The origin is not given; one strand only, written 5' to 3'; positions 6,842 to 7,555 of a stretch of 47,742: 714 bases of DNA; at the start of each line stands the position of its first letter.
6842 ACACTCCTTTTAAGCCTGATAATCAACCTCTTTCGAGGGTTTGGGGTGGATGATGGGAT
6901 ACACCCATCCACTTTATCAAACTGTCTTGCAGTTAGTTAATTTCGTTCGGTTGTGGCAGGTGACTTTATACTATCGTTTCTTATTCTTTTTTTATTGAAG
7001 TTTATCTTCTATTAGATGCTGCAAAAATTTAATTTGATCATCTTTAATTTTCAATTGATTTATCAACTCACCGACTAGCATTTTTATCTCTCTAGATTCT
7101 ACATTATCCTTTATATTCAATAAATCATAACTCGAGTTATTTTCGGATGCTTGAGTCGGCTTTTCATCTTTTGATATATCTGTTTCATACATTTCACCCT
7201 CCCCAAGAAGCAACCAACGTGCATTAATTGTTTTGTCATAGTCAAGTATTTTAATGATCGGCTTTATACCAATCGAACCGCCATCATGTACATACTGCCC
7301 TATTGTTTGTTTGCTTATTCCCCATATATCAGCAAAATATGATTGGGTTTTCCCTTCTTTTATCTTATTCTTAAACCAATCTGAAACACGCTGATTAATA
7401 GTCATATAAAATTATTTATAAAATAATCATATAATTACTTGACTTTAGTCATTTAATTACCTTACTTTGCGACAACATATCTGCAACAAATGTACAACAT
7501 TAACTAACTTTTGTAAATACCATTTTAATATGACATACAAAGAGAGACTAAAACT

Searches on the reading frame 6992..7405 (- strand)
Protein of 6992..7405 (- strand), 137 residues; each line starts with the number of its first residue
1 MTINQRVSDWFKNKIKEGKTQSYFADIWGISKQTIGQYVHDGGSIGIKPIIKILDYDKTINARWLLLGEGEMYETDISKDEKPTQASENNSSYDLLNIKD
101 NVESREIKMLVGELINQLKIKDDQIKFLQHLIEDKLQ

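Call 34: search_protein_families(library=pfam, proteins=[window:6992-7405:-], max_evalue=0.001)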
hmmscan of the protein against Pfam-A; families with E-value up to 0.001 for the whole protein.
window:6992-7405:- (137 aa): 1 family
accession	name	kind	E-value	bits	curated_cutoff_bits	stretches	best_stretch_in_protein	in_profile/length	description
PF01381.28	HTH_3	-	0.00073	20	23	0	16-56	7-47/55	Helix-turn-helix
